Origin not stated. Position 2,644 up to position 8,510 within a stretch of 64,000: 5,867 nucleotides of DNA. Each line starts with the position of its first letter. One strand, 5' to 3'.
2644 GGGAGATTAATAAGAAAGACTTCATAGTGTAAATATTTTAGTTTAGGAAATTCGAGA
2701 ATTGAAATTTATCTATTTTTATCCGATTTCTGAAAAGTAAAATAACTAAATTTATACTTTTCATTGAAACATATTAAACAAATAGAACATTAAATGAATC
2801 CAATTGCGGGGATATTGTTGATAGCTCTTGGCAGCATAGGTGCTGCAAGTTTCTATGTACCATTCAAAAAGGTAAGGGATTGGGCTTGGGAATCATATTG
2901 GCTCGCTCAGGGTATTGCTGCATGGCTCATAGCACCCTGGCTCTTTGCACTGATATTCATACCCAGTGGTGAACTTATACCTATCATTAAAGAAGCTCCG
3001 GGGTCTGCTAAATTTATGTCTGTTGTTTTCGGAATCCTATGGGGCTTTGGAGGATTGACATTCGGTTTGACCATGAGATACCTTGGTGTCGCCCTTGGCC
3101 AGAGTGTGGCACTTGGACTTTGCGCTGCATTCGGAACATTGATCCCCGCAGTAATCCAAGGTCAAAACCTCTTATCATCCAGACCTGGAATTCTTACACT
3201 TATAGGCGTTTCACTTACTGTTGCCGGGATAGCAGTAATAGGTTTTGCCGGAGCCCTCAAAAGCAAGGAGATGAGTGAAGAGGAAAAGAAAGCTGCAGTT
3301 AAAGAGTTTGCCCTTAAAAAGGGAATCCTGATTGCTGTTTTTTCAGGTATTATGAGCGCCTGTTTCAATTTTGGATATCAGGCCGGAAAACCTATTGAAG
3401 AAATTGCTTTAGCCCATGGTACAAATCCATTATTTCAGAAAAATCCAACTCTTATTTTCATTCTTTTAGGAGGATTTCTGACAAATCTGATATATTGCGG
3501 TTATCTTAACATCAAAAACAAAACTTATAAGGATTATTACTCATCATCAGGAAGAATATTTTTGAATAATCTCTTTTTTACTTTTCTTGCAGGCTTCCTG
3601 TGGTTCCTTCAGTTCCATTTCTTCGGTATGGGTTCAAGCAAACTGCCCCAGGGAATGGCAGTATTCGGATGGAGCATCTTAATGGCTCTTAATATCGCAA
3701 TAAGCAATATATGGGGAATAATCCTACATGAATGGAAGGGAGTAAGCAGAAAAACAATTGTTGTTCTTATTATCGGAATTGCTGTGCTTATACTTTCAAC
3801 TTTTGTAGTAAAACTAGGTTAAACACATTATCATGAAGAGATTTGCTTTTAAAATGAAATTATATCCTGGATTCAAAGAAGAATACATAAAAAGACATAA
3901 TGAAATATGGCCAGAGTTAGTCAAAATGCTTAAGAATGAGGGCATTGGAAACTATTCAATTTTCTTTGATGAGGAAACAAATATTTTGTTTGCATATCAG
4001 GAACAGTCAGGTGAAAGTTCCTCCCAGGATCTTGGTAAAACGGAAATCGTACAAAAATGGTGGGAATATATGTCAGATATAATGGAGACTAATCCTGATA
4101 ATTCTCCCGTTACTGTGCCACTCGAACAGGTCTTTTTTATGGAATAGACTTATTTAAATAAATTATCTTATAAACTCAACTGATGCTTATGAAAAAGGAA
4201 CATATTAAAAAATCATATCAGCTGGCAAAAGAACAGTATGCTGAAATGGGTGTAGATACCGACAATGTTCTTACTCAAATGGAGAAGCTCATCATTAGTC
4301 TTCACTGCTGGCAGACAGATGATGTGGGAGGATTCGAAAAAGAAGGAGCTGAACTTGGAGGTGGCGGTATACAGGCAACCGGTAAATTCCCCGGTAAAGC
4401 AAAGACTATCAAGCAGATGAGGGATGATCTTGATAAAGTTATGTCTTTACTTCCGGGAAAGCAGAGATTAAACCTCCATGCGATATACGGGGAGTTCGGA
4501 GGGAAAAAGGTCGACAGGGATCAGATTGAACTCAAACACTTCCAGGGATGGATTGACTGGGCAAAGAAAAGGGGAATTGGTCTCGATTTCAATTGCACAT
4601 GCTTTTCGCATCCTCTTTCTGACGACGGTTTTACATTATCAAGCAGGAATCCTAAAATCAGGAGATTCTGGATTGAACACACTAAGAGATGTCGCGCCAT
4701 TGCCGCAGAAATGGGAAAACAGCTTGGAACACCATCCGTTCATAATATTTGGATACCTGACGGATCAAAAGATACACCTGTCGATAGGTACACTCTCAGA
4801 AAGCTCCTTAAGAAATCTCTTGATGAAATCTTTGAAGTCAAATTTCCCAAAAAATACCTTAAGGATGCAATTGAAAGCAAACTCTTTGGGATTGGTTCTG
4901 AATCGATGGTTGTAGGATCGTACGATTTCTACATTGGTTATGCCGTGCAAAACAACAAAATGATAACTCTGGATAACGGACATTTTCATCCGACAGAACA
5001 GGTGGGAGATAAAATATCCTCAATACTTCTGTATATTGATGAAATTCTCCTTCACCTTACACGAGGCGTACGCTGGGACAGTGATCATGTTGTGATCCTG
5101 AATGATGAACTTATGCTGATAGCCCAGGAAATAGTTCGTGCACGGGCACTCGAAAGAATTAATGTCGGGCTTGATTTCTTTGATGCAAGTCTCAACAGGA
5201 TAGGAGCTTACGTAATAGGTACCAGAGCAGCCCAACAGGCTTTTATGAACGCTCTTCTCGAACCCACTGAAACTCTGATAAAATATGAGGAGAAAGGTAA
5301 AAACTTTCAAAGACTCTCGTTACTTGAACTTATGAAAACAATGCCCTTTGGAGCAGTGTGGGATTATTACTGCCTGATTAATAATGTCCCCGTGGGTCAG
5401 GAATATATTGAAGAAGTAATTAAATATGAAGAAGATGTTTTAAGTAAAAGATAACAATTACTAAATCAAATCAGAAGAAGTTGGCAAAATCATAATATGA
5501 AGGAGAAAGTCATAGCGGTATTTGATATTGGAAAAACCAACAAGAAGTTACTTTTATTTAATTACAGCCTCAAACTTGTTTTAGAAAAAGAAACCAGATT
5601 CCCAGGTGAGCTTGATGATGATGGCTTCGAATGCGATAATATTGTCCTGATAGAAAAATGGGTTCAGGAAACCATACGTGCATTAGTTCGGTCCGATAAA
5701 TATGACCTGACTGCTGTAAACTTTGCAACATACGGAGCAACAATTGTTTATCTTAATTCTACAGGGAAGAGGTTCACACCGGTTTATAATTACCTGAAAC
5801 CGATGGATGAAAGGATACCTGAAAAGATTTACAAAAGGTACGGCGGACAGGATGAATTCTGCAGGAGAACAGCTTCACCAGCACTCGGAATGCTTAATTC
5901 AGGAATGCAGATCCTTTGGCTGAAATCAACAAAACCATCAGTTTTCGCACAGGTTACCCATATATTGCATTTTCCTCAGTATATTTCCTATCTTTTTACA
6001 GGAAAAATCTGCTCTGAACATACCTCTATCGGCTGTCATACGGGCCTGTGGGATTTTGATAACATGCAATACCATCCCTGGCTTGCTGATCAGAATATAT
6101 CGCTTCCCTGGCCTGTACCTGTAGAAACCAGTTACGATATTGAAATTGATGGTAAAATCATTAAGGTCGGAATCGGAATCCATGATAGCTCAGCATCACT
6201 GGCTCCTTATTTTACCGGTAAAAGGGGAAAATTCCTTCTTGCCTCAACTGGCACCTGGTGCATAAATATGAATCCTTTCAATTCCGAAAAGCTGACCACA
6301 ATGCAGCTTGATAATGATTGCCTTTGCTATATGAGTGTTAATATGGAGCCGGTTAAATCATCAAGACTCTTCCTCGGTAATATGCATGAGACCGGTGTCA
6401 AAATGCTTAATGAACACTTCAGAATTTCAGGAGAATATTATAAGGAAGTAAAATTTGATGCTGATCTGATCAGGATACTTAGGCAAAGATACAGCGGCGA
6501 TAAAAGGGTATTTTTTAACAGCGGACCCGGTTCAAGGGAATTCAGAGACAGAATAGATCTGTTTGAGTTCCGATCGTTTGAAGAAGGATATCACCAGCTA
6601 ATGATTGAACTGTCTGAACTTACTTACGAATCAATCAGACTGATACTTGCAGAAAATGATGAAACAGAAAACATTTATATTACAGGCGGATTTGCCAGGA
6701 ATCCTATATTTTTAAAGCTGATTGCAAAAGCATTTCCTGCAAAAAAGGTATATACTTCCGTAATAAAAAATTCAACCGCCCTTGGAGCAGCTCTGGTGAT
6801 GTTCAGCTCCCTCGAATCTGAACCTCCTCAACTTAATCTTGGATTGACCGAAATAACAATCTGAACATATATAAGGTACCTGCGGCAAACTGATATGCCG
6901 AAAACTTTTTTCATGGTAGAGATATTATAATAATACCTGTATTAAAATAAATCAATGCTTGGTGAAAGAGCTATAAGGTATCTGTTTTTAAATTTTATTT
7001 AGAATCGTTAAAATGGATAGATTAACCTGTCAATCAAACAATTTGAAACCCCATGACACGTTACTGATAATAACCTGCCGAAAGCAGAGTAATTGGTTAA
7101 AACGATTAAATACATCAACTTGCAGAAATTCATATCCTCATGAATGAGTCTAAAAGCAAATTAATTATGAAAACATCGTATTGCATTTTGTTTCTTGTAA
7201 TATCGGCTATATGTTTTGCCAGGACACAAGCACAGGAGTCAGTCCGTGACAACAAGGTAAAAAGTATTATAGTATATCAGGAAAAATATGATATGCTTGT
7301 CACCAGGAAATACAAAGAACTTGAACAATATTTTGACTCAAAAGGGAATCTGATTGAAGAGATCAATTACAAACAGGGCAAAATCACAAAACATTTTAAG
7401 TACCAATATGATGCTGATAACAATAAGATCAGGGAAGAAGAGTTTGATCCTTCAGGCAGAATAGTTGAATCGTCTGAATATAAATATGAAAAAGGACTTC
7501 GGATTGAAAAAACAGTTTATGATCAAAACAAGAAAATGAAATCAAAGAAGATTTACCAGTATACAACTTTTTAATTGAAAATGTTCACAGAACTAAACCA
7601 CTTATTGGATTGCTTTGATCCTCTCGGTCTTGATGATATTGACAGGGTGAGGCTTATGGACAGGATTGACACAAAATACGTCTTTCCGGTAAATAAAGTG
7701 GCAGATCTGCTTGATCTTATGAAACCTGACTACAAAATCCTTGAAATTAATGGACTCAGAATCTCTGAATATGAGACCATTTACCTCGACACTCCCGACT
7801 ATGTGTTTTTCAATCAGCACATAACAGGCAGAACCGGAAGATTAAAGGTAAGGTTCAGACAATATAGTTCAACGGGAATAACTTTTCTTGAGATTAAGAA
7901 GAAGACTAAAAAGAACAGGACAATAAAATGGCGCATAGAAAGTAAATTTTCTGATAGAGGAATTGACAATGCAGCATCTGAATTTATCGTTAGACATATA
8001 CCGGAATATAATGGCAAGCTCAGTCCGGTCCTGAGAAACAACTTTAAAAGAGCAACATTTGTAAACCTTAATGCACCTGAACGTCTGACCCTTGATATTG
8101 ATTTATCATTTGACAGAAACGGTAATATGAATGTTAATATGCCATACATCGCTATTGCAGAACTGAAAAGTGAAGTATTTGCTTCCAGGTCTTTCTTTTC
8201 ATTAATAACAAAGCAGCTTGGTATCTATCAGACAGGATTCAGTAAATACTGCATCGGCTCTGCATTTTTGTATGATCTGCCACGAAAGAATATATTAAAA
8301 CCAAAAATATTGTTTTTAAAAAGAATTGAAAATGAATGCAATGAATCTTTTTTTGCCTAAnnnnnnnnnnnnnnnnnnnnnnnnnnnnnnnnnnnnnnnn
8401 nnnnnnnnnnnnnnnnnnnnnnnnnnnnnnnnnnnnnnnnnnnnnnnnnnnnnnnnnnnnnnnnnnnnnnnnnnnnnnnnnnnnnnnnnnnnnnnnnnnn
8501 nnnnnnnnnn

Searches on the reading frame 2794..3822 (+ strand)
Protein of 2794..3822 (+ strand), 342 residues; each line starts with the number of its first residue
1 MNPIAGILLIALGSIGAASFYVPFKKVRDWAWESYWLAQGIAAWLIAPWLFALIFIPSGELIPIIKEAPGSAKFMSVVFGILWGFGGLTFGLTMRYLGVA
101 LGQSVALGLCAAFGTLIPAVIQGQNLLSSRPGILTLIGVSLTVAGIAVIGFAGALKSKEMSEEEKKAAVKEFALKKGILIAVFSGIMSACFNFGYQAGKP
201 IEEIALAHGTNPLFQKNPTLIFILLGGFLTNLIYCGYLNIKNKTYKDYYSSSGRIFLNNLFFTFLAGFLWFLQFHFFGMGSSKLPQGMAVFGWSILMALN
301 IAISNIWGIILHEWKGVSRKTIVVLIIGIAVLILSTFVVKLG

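Call 65: search_protein_families(library=pfam, proteins=[window:2794-3822:+], max_evalue=0.00001)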
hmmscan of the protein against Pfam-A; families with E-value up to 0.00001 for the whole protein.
window:2794-3822:+ (342 aa): 1 family
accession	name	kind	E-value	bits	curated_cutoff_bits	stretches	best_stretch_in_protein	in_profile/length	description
PF06379.18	RhaT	-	3.7e-67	227.4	27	1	4-342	6-341/344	L-rhamnose-proton symport protein (RhaT)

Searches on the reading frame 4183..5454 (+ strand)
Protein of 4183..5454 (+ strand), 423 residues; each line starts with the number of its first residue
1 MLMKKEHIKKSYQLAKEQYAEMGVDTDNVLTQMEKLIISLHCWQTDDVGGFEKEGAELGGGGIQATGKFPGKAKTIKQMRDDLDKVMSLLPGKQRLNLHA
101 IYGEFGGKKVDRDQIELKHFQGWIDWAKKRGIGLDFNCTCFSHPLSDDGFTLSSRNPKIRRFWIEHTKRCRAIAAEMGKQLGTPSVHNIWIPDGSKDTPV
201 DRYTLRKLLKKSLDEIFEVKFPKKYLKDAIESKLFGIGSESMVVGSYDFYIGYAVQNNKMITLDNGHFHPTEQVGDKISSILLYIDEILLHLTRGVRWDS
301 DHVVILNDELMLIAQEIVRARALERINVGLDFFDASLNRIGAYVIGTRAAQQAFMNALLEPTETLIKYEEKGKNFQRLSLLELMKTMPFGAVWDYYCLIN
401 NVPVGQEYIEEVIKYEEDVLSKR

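Call 65: search_protein_families(library=pfam, proteins=[window:4183-5454:+], max_evalue=0.00001)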
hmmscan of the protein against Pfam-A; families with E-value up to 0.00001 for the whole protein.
window:4183-5454:+ (423 aa): 1 family
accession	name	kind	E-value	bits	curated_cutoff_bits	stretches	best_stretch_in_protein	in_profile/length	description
PF06134.17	RhaA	-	4.8e-188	626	22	1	7-423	2-417/417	L-rhamnose isomerase (RhaA)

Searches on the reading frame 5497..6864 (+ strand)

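Call 65: search_protein_families(library=pfam, proteins=[window:5497-6864:+], max_evalue=0.00001)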
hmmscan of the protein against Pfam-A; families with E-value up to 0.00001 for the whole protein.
window:5497-6864:+ (455 aa): 3 families
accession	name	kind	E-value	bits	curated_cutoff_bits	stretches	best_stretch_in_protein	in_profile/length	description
PF21546.3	FGGY_C_2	-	8.1e-15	55.4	27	1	245-435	3-185/191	Carbohydrate kinase FGGY, C-terminal domain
PF00370.27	FGGY_N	-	4.3e-14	53.1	28.8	1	6-196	2-192/245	FGGY family of carbohydrate kinases, N-terminal domain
PF02782.22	FGGY_C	-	1.3e-06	28.8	27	1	386-435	146-194/198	FGGY family of carbohydrate kinases, C-terminal domain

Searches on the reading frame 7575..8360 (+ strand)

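Call 4: search_protein_families(library=pfam, proteins=[window:7575-8360:+], max_evalue=0.01)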
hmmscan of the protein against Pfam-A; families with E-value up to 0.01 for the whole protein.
window:7575-8360:+ (261 aa): 1 family
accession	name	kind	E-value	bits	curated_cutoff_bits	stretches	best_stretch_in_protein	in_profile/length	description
PF09359.15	VTC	-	2.7e-27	96.3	23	1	30-233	2-235/235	VTC domain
